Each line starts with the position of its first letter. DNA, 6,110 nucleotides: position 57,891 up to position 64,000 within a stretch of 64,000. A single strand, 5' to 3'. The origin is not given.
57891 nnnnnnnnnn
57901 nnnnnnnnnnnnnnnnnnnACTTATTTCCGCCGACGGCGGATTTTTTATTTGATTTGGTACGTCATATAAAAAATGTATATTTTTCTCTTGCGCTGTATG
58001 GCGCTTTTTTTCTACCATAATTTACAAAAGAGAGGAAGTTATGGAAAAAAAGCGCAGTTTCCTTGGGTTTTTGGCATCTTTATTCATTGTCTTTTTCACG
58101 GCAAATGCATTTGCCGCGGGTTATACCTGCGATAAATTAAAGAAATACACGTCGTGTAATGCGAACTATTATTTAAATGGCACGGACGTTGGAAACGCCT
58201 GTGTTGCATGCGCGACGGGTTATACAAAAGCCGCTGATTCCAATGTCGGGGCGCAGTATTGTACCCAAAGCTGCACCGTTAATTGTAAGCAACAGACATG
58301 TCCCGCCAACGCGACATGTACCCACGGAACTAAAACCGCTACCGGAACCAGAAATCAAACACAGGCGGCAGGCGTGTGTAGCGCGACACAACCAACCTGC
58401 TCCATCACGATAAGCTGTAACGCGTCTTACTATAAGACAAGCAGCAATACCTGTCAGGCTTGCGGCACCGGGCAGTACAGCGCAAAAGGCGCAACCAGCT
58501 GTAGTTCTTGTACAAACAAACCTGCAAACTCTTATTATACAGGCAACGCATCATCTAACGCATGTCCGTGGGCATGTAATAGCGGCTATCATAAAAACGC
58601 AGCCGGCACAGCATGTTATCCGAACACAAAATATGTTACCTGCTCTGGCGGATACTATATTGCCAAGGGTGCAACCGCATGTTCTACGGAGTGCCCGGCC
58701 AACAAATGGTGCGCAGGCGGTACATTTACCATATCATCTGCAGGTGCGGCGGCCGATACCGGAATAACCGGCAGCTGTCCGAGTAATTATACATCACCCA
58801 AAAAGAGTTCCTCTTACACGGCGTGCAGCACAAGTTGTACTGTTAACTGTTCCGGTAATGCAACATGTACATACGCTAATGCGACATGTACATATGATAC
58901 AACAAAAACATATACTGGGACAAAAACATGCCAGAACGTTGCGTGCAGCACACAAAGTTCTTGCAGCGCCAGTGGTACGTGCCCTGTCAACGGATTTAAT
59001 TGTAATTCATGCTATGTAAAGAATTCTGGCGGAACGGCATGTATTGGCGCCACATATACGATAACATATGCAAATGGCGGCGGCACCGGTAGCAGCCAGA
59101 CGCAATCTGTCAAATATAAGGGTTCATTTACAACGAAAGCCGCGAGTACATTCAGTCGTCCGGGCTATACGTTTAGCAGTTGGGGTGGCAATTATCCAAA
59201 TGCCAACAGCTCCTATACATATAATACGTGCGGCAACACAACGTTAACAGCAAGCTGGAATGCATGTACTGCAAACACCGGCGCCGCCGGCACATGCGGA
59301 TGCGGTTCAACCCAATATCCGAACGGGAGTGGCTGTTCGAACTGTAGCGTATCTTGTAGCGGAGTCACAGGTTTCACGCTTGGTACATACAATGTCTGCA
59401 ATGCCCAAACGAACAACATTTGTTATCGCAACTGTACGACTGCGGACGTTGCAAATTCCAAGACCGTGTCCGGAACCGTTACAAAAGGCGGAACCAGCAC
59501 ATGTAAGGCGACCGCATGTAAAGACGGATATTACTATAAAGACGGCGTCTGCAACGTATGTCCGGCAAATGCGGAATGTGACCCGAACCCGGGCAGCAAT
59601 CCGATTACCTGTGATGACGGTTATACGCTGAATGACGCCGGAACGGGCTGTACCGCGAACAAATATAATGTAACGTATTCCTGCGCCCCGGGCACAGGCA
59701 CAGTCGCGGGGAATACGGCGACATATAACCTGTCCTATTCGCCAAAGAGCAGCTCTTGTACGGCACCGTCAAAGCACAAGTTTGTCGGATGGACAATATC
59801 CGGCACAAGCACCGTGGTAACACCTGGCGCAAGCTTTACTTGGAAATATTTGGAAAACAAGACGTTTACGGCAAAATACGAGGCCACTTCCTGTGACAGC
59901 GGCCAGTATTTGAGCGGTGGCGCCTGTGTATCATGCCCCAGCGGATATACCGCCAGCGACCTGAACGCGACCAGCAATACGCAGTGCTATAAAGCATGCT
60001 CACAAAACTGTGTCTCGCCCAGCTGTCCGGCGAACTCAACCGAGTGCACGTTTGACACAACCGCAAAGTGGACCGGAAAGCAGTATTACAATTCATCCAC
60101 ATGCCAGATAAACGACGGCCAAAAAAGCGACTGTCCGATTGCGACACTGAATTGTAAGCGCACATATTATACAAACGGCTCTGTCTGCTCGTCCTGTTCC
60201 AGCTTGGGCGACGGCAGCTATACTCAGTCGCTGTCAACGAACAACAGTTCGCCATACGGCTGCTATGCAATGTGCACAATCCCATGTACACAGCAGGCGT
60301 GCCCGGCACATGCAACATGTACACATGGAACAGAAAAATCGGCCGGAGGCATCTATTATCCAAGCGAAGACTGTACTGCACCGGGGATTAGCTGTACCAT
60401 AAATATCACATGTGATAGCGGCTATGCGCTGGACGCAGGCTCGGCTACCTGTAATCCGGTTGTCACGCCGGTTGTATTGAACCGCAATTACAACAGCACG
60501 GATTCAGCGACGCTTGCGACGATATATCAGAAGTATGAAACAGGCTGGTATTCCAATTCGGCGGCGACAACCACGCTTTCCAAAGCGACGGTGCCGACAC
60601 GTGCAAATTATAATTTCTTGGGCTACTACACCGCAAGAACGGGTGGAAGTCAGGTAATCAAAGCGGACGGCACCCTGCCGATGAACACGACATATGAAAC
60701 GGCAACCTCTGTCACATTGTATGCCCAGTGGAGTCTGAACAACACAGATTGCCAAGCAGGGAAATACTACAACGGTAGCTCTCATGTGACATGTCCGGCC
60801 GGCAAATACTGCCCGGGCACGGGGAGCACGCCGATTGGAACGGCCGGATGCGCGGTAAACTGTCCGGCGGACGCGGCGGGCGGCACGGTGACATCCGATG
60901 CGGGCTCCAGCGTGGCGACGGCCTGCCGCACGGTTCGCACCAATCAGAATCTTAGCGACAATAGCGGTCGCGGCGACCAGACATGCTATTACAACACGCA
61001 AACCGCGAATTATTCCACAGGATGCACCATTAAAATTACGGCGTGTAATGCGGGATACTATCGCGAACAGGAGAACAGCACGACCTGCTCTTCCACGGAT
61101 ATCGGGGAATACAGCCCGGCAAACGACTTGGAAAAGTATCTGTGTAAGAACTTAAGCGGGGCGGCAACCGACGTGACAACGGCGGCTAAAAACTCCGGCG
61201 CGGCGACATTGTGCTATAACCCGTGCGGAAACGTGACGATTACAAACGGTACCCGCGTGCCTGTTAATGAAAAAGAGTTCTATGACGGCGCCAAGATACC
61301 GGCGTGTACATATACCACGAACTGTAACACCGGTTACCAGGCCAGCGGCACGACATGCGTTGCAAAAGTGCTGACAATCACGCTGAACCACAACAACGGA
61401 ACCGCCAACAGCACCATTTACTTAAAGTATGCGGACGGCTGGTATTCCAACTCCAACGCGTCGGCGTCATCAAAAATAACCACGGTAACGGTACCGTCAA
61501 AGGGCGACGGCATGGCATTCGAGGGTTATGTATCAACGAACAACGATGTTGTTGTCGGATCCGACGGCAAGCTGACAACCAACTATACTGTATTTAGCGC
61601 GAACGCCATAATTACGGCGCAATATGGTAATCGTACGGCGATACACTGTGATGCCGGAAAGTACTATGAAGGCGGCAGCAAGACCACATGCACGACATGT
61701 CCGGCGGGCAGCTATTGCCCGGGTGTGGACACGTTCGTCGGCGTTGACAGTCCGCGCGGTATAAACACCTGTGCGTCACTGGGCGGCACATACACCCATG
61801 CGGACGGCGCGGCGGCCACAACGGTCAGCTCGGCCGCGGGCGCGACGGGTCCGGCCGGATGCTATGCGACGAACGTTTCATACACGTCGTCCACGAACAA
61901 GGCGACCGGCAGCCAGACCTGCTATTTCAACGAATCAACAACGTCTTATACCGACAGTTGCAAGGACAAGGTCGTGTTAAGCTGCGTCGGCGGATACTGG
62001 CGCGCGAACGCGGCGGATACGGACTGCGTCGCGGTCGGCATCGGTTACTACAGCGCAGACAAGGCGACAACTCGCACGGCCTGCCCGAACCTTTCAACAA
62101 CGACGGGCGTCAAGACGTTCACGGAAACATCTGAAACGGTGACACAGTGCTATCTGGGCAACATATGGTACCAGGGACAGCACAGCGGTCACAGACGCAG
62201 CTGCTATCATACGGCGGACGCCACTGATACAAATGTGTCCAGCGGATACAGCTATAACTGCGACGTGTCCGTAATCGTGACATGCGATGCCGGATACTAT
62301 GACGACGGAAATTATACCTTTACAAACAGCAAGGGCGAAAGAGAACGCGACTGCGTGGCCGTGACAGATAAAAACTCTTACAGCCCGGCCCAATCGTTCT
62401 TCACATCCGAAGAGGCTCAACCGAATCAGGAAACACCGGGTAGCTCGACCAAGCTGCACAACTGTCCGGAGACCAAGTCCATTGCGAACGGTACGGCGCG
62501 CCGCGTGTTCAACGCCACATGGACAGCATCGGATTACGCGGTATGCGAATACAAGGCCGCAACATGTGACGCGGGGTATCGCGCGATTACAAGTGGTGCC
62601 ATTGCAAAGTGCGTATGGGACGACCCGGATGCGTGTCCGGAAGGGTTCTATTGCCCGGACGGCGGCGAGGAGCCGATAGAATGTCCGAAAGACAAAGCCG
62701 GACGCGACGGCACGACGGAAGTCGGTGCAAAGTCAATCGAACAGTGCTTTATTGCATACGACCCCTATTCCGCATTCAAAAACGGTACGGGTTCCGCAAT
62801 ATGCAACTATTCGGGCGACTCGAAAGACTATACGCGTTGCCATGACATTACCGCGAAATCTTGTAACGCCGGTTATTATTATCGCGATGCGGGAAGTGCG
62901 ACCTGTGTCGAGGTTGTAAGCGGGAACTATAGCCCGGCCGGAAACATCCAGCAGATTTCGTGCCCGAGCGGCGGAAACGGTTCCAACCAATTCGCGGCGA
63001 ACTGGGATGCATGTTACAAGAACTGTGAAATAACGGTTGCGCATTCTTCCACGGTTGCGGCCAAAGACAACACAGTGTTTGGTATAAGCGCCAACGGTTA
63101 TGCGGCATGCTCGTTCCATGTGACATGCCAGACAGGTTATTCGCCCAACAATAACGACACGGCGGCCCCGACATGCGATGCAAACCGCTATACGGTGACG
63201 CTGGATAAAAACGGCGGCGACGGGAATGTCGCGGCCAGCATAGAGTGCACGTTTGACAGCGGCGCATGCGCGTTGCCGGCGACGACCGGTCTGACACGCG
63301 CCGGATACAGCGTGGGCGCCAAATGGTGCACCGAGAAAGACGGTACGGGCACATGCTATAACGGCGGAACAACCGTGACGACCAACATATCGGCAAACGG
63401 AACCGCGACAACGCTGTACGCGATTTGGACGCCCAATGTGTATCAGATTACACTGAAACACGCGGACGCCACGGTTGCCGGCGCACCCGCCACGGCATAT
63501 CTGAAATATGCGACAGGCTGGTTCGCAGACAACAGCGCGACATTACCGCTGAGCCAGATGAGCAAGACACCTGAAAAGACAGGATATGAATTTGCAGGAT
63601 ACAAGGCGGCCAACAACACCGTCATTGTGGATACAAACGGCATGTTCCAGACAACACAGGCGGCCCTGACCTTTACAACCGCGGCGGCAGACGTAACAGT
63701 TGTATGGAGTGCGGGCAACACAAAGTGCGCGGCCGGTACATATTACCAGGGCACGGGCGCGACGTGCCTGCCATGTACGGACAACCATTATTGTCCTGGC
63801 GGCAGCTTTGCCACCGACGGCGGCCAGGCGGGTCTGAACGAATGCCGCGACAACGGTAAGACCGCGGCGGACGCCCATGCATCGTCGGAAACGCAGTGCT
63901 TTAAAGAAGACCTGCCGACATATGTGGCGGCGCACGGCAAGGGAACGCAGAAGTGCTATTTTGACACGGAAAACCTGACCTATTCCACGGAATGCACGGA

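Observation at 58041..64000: Giant (more than 1986 aa) Cys-rich mosaic protein missed by the ORF track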

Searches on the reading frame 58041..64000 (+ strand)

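Call 4: search_protein_families(library=pfam, proteins=[window:58041-64000:+], max_evalue=1)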
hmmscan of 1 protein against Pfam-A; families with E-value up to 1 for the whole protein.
window:58041-64000:+ (1986 aa): 1 family
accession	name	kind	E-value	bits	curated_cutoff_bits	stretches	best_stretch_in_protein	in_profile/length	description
PF09479.16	Flg_new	-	3.1e-09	37.2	27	3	339-404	1-64/65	Listeria-Bacteroides repeat domain (List_Bact_rpt)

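Call 5: search_protein_families(library=ncbifam, proteins=[window:58041-64000:+], max_evalue=1)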
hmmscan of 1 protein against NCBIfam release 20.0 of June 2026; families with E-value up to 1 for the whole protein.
window:58041-64000:+ (1986 aa): 1 family
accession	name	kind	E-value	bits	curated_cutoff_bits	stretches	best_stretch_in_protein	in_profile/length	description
TIGR02543.1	List_Bact_rpt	repeat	0.00091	19.5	20.95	2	852-901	1-44/44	TIGR02543 family repeat protein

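Call 9: search_solved_structures(query=window:58041-64000:+, max_evalue=1, show_alignments=2)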
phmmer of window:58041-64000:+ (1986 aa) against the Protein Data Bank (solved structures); distinct sequences matched with E-value up to 1: 0.

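Call 10: find_homologous_proteins(query=window:58041-64000:+)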
Query window:58041-64000:+ (1986 aa): 126 proteins with E <= 0.001 among 8000 candidates; the best 120 are listed.
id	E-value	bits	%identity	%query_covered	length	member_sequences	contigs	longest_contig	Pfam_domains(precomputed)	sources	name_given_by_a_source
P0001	0.0e+0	4517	100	100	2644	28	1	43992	PF09479.17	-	-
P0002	0.0e+0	3308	90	80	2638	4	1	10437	-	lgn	-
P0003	0.0e+0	2728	64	100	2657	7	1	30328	PF09479.17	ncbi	-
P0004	0.0e+0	2650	62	100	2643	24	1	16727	PF09479.17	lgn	-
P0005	0.0e+0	2230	58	56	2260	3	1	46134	PF09479.17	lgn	-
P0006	0.0e+0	2071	60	79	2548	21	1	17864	PF09479.17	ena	-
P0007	0.0e+0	2035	72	29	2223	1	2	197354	-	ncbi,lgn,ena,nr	ncbi:MAG: InlB B-repeat-containing protein [Alphaproteobacteria bacterium]|nr:InlB B-repeat-containi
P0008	0.0e+0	2030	57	56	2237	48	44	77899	PF09479.17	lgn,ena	-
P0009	0.0e+0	1867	70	55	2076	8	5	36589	PF09479.17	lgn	-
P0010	0.0e+0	1732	43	62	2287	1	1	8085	PF09479.17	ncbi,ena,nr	ncbi:MAG: InlB B-repeat-containing protein [Alphaproteobacteria bacterium]|nr:InlB B-repeat-containi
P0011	0.0e+0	1468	59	62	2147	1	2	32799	PF04234.19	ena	-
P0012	0.0e+0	1434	47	73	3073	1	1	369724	PF09479.17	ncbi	-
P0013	0.0e+0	1426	47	67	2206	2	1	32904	PF09479.17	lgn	-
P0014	0.0e+0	1404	44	74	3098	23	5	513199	PF09479.17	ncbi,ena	-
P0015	0.0e+0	1321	46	84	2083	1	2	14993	PF09479.17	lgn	-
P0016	0.0e+0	1273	48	67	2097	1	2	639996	PF09479.17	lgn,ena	-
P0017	0.0e+0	1261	43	77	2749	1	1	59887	PF09479.17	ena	-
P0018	0.0e+0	1212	45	84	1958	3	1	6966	PF09479.17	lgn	-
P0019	0.0e+0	1205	45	24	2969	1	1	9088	PF09479.17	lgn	-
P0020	0.0e+0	1170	40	39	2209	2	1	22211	PF09479.17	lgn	-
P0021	0.0e+0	1168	46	26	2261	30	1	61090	PF09479.17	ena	-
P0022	0.0e+0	1124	40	78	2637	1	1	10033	PF09479.17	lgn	-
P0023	0.0e+0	1086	44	67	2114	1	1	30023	PF09479.17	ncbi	-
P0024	0.0e+0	1084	52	53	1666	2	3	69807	PF09479.17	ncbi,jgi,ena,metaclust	metaclust:\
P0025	0.0e+0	1083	49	25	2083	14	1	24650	PF09479.17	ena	-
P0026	0.0e+0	1081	49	26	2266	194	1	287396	PF09479.17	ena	-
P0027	0.0e+0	1080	52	53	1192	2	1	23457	PF09479.17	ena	-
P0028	0.0e+0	1061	33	63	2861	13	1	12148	PF09479.17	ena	-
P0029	0.0e+0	1059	41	40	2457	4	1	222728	PF09479.17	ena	-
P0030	0.0e+0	1059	40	77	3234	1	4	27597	PF09479.17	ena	-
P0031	0.0e+0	1057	46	29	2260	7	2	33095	PF09479.17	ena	-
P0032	0.0e+0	1054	50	26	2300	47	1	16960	PF09479.17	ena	-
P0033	0.0e+0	1038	48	26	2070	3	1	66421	PF09479.17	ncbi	-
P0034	0.0e+0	1031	42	38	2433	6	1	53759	PF09479.17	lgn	-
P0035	0.0e+0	1030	41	38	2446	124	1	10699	PF09479.17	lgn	-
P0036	0.0e+0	1028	49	25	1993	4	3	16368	PF09479.17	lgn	-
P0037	0.0e+0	1021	50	26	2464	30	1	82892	PF09479.17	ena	-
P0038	2.0e-298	1012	41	38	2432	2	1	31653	PF09479.17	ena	-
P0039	3.4e-298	1012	42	38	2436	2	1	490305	PF09479.17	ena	-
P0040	6.3e-298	1011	41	38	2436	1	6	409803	PF09479.17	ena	-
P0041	1.2e-296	1006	51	26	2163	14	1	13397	PF09479.17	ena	-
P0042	5.0e-296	1004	41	36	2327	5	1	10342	PF09479.17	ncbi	-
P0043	2.4e-294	999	42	34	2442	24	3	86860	PF09479.17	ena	-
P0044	6.0e-293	994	42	34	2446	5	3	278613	PF09479.17,PF09402.17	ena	-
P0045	6.6e-293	994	47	16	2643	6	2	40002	PF09479.17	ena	-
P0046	2.8e-291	989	42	34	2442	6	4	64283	PF09479.17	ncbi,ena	-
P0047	6.4e-289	981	44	62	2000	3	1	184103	PF09479.17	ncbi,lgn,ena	-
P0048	2.3e-283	962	54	3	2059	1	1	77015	PF09479.17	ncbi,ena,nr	ncbi:InlB B-repeat-containing protein [bacterium]|nr:InlB B-repeat-containing protein [bacterium]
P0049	2.5e-280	952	47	27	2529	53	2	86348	PF09479.17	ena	-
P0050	5.4e-279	948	50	26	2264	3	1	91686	PF09479.17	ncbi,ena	-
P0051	2.4e-276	939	49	26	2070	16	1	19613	PF09479.17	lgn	-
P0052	2.8e-273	929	33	51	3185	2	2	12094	PF09479.17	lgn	-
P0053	1.3e-271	923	38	77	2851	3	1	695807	PF09479.17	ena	-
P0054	2.3e-265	903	41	32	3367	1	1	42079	PF09479.17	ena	-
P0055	3.1e-264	899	47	26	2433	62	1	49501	PF09479.17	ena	-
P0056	3.4e-253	862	47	26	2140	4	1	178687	PF09479.17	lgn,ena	-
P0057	6.4e-250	851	48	26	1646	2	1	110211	PF09479.17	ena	-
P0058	1.8e-247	843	52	41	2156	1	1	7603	PF09479.17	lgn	-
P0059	5.8e-246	838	51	26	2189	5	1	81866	PF09479.17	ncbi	-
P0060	5.0e-245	835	48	26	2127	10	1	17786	PF09479.17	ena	-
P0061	1.4e-243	830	38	37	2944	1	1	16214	PF09479.17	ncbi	-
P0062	7.5e-241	821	35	37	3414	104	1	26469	PF09479.17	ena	-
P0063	3.0e-236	806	45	23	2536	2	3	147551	PF09479.17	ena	-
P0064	8.8e-233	795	49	26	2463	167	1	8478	PF09479.17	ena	-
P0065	4.4e-232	792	42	24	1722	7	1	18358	PF09479.17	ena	-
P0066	2.0e-229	784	48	26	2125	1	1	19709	PF09479.17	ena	-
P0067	2.4e-229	783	36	28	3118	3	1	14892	PF09479.17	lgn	-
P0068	5.5e-228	779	38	33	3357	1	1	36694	PF09479.17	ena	-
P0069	3.2e-227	776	47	26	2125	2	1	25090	PF09479.17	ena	-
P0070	1.2e-226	774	36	39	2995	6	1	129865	PF09479.17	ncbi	-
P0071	2.4e-226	773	40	27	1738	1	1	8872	PF09479.17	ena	-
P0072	2.3e-224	767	37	35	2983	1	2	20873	PF09479.17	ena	-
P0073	8.9e-224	765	42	25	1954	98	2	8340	PF09479.17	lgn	-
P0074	1.3e-223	764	48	26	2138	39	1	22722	PF09479.17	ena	-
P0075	2.3e-221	757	43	25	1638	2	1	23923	PF09479.17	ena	-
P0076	5.5e-220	752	43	25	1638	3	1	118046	PF09479.17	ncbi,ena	-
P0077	4.3e-204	699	33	40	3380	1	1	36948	PF09479.17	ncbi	-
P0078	5.2e-167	577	40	26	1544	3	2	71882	PF09479.17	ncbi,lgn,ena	-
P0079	2.5e-166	574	40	25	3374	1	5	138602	PF09479.17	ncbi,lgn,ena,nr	ncbi:MAG: InlB B-repeat-containing protein [Alphaproteobacteria bacterium]|nr:InlB B-repeat-containi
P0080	4.7e-165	570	49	8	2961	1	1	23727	PF09479.17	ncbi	-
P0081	5.1e-164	567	33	13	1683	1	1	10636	PF09479.17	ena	-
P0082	2.7e-151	524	39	25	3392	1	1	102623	PF09479.17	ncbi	-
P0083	9.4e-139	483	39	11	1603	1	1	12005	PF09479.17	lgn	-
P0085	1.8e-75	273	34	26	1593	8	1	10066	PF09479.17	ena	-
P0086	4.1e-72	262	30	14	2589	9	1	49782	PF09479.17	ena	-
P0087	6.9e-72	261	35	31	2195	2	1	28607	PF09479.17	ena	-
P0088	3.7e-61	226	40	5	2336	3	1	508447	PF07532.18,PF09479.17,PF18115.8,PF18998.7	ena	-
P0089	2.0e-52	197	32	8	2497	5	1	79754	PF09479.17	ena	-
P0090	7.9e-42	161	29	13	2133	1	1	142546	PF09479.17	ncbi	-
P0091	4.2e-37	146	30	23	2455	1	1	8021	PF09479.17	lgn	-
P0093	1.2e-36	144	38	7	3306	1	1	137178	PF09479.17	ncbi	-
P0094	2.1e-34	137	33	16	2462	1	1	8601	PF07699.20,PF26010.1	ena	-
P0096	2.1e-28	117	34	20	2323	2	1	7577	PF09479.17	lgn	-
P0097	3.3e-28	116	49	6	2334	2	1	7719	PF07699.20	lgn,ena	-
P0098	2.2e-27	114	33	9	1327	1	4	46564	PF09479.17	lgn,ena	-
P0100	1.4e-25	107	33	9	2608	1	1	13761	PF09479.17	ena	-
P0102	3.4e-24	103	36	9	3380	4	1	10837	PF09479.17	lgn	-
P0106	1.2e-20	91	42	6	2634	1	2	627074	PF09479.17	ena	-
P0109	5.6e-18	82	33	20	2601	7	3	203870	PF09479.17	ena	-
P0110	6.7e-18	82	39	6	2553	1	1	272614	PF09479.17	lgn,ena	-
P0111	7.3e-18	82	39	6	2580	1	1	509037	PF09479.17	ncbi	-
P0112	5.2e-16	76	49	3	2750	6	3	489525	PF09479.17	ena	-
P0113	1.1e-15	75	44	4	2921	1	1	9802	PF09479.17,PF07699.20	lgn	-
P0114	1.4e-14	71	50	6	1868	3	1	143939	PF09479.17,PF07699.20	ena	-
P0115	2.4e-14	70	33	17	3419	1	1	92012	PF09479.17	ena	-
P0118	1.2e-12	65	39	6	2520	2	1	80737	PF09479.17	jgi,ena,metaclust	metaclust:\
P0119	2.1e-8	51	31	10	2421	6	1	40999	PF09479.17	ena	-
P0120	5.5e-7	46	35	16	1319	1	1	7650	PF09479.17,PF07699.20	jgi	-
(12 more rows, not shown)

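Call 12: find_encoding_contigs(protein=P0001, flank=10000, max_places=4)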
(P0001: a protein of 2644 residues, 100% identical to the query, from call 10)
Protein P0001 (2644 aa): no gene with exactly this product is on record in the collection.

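Call 24: find_encoding_contigs(protein=P0007, flank=10000, max_places=2)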
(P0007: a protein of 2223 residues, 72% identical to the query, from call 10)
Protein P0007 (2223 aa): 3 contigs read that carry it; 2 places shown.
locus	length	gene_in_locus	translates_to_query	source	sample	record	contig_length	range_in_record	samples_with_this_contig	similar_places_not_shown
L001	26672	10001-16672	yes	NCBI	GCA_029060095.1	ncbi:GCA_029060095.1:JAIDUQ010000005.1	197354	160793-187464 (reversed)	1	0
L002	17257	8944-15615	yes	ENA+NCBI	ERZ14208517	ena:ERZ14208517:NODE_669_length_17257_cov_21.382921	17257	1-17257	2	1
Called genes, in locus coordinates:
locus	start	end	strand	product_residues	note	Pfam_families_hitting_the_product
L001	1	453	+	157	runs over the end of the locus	-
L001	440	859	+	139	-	PF16242:Pyrid_ox_like, PF01243:PNPOx_N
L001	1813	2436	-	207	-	PF00210:Ferritin, PF02915:Rubrerythrin, PF21349:RUBY_RBDX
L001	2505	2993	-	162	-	-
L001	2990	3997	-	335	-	PF01018:GTP1_OBG, PF01926:MMR_HSR1, PF02421:FeoB_N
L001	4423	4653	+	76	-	-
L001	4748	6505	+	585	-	PF02190:LON_substr_bdg, PF13401:AAA_22 (faint), PF00004:AAA, PF07724:AAA_2 (weak), PF07728:AAA_5, PF22667:Lon_lid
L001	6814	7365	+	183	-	PF00814:TsaD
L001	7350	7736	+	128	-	PF00583:Acetyltransf_1, PF13673:Acetyltransf_10, PF13508:Acetyltransf_7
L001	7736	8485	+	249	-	PF04002:RadC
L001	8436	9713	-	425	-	PF02689:Herpes_Helicase (faint), PF05970:PIF1, PF13245:AAA_19, PF13604:AAA_30, PF01443:Viral_helicase1 (faint), PF13401:AAA_22 (faint), PF13538:UvrD_C_2 (weak)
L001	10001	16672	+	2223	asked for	-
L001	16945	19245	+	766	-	-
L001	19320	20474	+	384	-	PF00890:FAD_binding_2 (weak), PF01134:GIDA (faint), PF01266:DAO (faint), PF03486:HI0933_like, PF07992:Pyr_redox_2, PF13738:Pyr_redox_3 (faint), PF22780:HI0933_like_1st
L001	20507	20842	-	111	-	-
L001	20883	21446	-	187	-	PF03886:ABC_trans_aux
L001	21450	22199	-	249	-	PF02470:MlaD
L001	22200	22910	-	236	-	PF00005:ABC_tran, PF13555:AAA_29 (weak), PF13304:AAA_21 (faint)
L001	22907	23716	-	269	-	PF02405:MlaE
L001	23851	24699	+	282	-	PF00069:Pkinase, PF01636:APH (weak)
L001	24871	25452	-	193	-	-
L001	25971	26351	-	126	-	PF01192:RNA_pol_Rpb6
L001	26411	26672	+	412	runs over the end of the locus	PF00919:UPF0004, PF04055:Radical_SAM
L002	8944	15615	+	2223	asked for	-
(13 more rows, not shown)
